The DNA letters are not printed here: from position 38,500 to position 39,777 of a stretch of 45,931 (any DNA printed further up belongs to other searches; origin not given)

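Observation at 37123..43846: Stand-alone p-aminophenylalanine/arylamine N-oxygenase cassette with its own DAHP synthase and a LysE exporter but no NRPS or PKS: candidate pathway for a secreted p-amino/p-nitro aromatic amino acid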

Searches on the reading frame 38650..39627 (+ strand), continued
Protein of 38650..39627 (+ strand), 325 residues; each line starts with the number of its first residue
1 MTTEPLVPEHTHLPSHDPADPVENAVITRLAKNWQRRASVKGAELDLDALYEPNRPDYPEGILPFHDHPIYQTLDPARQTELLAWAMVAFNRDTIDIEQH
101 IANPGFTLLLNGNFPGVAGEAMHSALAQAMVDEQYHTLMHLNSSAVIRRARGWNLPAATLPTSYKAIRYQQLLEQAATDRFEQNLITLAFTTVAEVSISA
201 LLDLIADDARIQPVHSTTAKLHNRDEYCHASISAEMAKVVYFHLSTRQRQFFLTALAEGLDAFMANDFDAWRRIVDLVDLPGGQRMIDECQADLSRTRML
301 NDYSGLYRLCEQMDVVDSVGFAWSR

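Call 56: search_protein_families(library=pfam, proteins=[L009:9087-9806:+, L009:11016-12326:+, L009:5977-7389:-, L009:4277-5461:-, L009:16178-17458:+, L003:9168-9896:+, L003:7686-8774:-, L003:5801-7681:+, L003:14887-16116:+, L003:17331-18251:+], max_evalue=0.00001)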
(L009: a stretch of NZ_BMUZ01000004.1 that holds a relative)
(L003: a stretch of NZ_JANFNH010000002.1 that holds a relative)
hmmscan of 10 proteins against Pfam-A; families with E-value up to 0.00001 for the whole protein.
L009:9087-9806:+ (239 aa): 1 family
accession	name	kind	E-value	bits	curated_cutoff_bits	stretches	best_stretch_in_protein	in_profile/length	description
PF02668.22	TauD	-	1e-24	88.3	27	1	11-237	32-267/267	Taurine catabolism dioxygenase TauD, TfdA family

L009:11016-12326:+ (436 aa): 0 families

L009:5977-7389:- (470 aa): 2 families
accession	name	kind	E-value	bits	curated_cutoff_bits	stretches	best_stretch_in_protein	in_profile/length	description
PF07690.21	MFS_1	-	1.5e-32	113.4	33.4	2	50-387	4-335/347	Major Facilitator Superfamily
PF05977.19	MFS_3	-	8e-20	71.2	27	1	43-441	11-400/524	Transmembrane secretion effector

L009:4277-5461:- (394 aa): 2 families
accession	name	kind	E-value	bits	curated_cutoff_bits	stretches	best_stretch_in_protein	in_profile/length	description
PF00196.25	GerE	-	3.9e-08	33.3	23.5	1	328-382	2-56/57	Bacterial regulatory proteins, luxR family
PF13384.12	HTH_23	-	9.7e-06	25.7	24.6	1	335-362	9-36/50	Homeodomain-like domain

L009:16178-17458:+ (426 aa): 2 families
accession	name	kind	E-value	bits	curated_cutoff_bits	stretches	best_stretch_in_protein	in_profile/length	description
PF04339.18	FemAB_like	-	3.6e-17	63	27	1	150-390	111-348/369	Peptidogalycan biosysnthesis/recognition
PF13480.13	Acetyltransf_6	-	2.3e-06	28.2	22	1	224-360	1-141/143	Acetyltransferase (GNAT) domain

L003:9168-9896:+ (242 aa): 1 family
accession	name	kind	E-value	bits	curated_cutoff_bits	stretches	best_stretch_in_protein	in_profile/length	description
PF02668.22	TauD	-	5e-23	82.8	27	1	9-237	31-267/267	Taurine catabolism dioxygenase TauD, TfdA family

L003:7686-8774:- (362 aa): 1 family
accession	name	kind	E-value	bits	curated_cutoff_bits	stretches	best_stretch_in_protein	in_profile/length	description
PF00196.25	GerE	-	2.3e-09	37.1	23.5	1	298-344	7-53/57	Bacterial regulatory proteins, luxR family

L003:5801-7681:+ (626 aa): 11 families
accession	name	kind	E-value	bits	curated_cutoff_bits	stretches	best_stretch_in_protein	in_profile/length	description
PF07992.20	Pyr_redox_2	-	6.4e-27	95.2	26.1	2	266-439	2-178/291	Pyridine nucleotide-disulphide oxidoreductase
PF14691.11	Fer4_20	-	6.4e-22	77.9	25.8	1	145-252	3-112/113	Dihydroprymidine dehydrogenase domain II, 4Fe-4S cluster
PF13450.12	NAD_binding_8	-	1.3e-11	45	21.9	1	269-303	1-35/68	NAD(P)-binding Rossmann-like domain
PF01593.30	Amino_oxidase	-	3.8e-09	36.8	19.8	1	275-304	2-31/443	Flavin containing amine oxidoreductase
PF00070.33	Pyr_redox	-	1.4e-07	32.4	22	0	267-300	2-35/82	Pyridine nucleotide-disulphide oxidoreductase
PF12831.13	FAD_oxidored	-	1.6e-07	31.4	27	1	267-307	2-42/416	FAD dependent oxidoreductase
PF03486.20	HI0933_like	-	2.2e-06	27.8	50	0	266-300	2-36/244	HI0933-like protein Rossmann domain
PF01266.30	DAO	-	2.7e-06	27.6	27.9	1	267-300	2-35/353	FAD dependent oxidoreductase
PF13241.12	NAD_binding_7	-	5.7e-06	27.3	22.1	0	261-296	4-39/104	Putative NAD(P)-binding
PF01494.25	FAD_binding_3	-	6.3e-06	26.1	22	0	266-297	3-34/349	FAD binding domain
PF00890.30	FAD_binding_2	-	7.4e-06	25.8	20.4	0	267-301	2-36/414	FAD binding domain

L003:14887-16116:+ (409 aa): 0 families

L003:17331-18251:+ (306 aa): 1 family
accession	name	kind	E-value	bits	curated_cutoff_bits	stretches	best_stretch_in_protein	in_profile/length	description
PF01063.24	Aminotran_4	-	1.6e-53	182.3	28.5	1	35-267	1-223/223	Amino-transferase class IV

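Call 57: find_encoding_contigs(protein=P0006, flank=5000, max_places=2)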
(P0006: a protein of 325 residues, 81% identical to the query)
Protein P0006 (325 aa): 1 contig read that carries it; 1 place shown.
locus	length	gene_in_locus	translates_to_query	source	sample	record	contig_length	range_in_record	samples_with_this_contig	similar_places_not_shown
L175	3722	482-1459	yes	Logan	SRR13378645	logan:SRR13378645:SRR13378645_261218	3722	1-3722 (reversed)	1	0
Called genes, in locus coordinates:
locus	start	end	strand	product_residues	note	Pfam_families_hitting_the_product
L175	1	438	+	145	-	?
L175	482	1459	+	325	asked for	PF11583:AurF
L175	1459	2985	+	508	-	PF00501:AMP-binding, PF13193:AMP-binding_C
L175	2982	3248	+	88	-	-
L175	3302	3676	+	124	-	PF06339:Ectoine_synth, PF07883:Cupin_2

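Call 58: find_encoding_contigs(protein=P0007, flank=5000, max_places=2)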
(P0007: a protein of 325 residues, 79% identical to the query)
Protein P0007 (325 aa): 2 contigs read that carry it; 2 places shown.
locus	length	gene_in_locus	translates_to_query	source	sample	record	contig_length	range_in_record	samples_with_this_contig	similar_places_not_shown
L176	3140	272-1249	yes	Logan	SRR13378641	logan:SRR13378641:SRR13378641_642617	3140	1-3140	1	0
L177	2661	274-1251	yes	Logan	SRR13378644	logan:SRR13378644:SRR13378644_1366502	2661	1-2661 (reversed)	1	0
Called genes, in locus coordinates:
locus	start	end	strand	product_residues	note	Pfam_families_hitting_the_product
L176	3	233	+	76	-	?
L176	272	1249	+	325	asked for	PF11583:AurF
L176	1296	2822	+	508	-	PF00501:AMP-binding, PF13193:AMP-binding_C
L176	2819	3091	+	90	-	-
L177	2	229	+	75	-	?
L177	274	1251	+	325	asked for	PF11583:AurF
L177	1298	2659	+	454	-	?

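Call 59: find_encoding_contigs(protein=P0012, flank=5000, max_places=2)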
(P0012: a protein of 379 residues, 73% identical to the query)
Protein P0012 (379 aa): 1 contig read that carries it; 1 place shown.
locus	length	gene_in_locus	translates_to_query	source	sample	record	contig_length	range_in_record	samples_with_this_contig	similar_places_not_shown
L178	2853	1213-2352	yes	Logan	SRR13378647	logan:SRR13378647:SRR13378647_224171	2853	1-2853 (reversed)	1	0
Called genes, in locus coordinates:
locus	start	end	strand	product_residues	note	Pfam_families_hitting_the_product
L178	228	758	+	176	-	-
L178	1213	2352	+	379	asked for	PF11583:AurF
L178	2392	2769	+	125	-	PF01817:CM_2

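Call 64: search_dna_similar(query=window:38650-39627:+, collection=plasmids, mode=protein, max_rows=40)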
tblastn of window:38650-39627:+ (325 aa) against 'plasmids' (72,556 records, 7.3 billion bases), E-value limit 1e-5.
Records with a match: 13; places in all: 13; records where one place covers at least 80% of the query: 12.
Best place of each record, by identity: <60% 13.
By first word of the organism name: Burkholderia 4; Rhodococcus 3; Pantoea 3; Embleya 1; Tistrella 1; Streptomyces 1.
By predicted mobility (MOB-suite, as given by PLSDB): non-mobilizable 8; mobilizable 3; conjugative 2.
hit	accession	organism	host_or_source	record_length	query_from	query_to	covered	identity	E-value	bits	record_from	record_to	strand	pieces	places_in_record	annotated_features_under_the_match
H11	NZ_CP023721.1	Rhodococcus sp. H-CA8f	Sediment,marine sediment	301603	13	323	96%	47.6%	2e-89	299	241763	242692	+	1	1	diiron oxygenase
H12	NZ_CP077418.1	Rhodococcus qingshengii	pure culture,oil-contaminated water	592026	13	323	96%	47.6%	4e-89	298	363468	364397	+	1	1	diiron oxygenase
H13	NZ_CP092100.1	Rhodococcus qingshengii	soil,petroleum-contaminated soil, ...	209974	13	323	96%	47.6%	6e-89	297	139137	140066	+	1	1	diiron oxygenase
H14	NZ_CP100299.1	Burkholderia glumae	cell culture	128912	28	315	89%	37.2%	1e-53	196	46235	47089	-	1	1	diiron oxygenase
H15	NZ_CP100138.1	Burkholderia glumae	cell culture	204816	28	315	89%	37.2%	1e-53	196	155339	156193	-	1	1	diiron oxygenase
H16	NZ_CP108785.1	Embleya sp. NBC_00888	-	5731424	20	321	93%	30.7%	3e-41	160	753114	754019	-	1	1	none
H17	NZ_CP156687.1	Burkholderia stagnalis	Bacterial cells,soils collected in ...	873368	26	322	91%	31.0%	7e-40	156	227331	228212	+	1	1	diiron oxygenase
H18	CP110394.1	Burkholderia sp. JSH-S8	Tetrastigma hemsleyanum Diels et Gilg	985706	26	322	91%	31.0%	6e-39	153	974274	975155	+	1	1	diiron oxygenase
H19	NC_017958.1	Tistrella mobilis KA081020-065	-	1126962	24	318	91%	28.9%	3e-40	157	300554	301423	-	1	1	record has no annotation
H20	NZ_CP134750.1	Pantoea agglomerans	cell culture,bulb ...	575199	26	291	82%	23.1%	2e-18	93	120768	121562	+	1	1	diiron oxygenase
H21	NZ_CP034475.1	Pantoea agglomerans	food,leaf from rome apple cultivar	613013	26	291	82%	23.1%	2e-18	93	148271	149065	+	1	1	diiron oxygenase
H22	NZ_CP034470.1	Pantoea agglomerans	food,leaf from rome apple cultivar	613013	26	291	82%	23.1%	2e-18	93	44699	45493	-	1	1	diiron oxygenase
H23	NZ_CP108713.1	Streptomyces sp. NBC_01001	-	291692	17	66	15%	54.0%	3e-8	63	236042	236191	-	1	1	none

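Call 65: get_annotated_region(hit=H14, flank=12000)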
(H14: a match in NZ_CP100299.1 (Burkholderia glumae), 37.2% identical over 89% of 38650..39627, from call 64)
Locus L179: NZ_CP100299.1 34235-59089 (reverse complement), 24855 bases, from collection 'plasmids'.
description: Burkholderia glumae strain SL-2395S plasmid psl2395s2p, complete sequence
organism: Burkholderia glumae (NCBI taxid 337)
taxonomy: Bacteria; Pseudomonadota; Betaproteobacteria; Burkholderiales; Burkholderiaceae; Burkholderia; Burkholderia glumae
host: -; source: cell culture; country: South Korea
typing (MOB-suite, as given by PLSDB): mobilizable; replicon rep_cluster_439; relaxase MOBP
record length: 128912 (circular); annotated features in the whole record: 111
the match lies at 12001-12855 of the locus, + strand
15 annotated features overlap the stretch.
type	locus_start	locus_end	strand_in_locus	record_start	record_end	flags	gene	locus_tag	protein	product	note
CDS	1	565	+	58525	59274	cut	istB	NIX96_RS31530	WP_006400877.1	IS21-like element ISBmu3 family helper ATPase IstB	-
CDS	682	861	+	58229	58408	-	-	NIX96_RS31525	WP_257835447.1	hypothetical protein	-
CDS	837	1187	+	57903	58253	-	tnpB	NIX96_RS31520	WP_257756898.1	IS66 family insertion sequence element accessory protein TnpB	-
CDS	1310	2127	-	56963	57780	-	-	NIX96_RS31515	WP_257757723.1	IS5-like element ISBugl2 family transposase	GO:0006313 - DNA transposition [Evidence IEA]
CDS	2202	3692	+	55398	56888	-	-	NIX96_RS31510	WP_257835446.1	IS66 family transposase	-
CDS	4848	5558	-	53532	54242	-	-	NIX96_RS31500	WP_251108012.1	Imm52 family immunity protein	-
CDS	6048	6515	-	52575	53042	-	-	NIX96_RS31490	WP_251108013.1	hypothetical protein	-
CDS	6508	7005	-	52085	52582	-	-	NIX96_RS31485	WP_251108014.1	DUF4123 domain-containing protein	-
CDS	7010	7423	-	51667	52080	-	-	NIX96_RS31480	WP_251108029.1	PAAR domain-containing protein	-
CDS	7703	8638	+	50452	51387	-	-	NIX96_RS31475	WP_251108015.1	hypothetical protein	-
CDS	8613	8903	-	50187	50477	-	-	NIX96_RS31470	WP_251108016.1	hypothetical protein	-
CDS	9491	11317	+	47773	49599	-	pabB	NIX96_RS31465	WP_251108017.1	aminodeoxychorismate synthase component I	GO:0009396 - folic acid-containing compound biosynthetic process [Evidence IEA]; GO:0008153 - para-aminobenzoic acid ...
CDS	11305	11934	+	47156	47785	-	-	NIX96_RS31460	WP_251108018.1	aminodeoxychorismate/anthranilate synthase component II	GO:0000162 - tryptophan biosynthetic process [Evidence IEA]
CDS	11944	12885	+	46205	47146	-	-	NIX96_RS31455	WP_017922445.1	diiron oxygenase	-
CDS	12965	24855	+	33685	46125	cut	-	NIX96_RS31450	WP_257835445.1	non-ribosomal peptide synthetase/type I polyketide synthase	-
